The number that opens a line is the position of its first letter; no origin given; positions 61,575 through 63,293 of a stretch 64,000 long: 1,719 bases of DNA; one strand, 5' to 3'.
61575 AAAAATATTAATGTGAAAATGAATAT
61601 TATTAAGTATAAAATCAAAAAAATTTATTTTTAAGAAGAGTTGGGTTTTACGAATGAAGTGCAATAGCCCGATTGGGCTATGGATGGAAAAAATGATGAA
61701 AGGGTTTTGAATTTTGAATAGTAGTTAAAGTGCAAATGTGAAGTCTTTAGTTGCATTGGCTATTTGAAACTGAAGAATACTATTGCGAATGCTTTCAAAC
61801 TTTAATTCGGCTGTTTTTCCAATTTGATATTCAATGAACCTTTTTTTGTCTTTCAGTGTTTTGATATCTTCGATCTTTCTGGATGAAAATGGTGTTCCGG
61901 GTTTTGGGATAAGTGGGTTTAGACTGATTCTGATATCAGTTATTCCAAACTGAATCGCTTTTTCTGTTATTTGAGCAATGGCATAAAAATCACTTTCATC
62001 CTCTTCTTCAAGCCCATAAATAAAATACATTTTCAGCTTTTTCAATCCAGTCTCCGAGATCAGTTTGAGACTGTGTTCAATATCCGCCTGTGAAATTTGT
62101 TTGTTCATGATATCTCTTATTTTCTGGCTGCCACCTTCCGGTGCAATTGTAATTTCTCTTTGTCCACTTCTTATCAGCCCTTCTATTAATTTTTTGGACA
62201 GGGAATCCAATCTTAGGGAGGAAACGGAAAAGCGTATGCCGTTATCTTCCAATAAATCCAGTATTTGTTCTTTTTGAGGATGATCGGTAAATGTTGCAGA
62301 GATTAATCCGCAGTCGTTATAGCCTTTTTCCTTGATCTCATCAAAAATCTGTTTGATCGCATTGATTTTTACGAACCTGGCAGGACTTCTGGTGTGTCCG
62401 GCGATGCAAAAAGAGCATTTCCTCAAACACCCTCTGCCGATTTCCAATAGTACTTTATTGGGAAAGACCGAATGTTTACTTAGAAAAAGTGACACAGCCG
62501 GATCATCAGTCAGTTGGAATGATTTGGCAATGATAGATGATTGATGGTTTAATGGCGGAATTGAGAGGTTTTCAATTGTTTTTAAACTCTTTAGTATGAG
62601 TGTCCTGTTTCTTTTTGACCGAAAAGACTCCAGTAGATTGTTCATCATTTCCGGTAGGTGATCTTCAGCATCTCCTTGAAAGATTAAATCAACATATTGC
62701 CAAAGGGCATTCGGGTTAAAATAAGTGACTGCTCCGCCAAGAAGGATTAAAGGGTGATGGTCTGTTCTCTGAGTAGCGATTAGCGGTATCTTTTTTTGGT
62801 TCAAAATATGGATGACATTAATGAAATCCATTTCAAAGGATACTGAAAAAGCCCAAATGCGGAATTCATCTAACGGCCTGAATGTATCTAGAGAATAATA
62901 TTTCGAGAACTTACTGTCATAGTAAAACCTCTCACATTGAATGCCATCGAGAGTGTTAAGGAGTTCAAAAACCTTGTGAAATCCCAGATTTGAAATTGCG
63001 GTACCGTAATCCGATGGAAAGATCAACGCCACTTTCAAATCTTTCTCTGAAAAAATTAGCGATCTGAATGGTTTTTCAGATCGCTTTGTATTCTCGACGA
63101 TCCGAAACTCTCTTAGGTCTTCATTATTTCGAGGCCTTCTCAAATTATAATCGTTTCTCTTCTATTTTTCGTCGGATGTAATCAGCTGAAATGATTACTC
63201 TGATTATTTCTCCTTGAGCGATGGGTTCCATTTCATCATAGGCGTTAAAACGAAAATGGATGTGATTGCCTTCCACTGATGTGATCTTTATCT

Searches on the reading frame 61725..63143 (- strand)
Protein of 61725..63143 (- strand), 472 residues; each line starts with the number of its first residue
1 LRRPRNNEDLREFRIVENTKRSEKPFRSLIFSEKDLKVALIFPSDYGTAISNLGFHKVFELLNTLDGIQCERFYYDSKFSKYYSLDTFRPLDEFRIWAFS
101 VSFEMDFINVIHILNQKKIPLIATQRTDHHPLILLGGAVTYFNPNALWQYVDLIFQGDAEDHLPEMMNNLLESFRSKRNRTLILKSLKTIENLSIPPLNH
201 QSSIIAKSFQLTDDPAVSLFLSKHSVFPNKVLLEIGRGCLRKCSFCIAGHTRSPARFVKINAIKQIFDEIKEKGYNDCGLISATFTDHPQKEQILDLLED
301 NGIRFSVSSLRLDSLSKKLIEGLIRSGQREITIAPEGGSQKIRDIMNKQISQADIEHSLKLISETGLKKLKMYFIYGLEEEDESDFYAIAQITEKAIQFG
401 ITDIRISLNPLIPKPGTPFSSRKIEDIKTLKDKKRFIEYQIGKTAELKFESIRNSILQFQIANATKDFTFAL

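Call 63: find_encoding_contigs(protein=window:61725-63143:-, flank=10000, max_places=2)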
Protein window:61725-63143:- (472 aa): 9 contigs read that carry it; 2 places shown.
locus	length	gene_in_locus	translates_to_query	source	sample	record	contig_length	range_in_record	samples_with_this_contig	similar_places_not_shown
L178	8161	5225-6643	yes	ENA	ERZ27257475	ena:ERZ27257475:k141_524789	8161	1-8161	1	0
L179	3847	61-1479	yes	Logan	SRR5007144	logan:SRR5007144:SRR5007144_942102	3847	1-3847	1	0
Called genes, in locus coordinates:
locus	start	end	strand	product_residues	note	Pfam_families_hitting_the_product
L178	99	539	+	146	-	PF00572:Ribosomal_L13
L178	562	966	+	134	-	PF00380:Ribosomal_S9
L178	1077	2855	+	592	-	PF01807:Zn_ribbon_DnaG, PF08275:DNAG_N, PF01751:Toprim (weak), PF13155:Toprim_2, PF13662:Toprim_4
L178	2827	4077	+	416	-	PF03979:Sigma70_r1_1, PF00140:Sigma70_r1_2, PF04542:Sigma70_r2, PF04539:Sigma70_r3, PF04545:Sigma70_r4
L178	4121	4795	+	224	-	PF04298:Zn_peptidase_2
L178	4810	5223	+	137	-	PF22636:FlK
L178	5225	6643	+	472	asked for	PF19864:Radical_SAM_N2, PF04055:Radical_SAM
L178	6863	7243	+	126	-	PF22747:Zn_ribbon_DUF2089, PF09862:DUF2089, PF22746:SHOCT-like_DUF2089-C (weak)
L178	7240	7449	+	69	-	-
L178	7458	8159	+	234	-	?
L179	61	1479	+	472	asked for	PF19864:Radical_SAM_N2, PF04055:Radical_SAM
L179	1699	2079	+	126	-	PF22747:Zn_ribbon_DUF2089, PF09862:DUF2089, PF22746:SHOCT-like_DUF2089-C (weak)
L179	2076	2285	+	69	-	-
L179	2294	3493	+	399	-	PF13349:DUF4097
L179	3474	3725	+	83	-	-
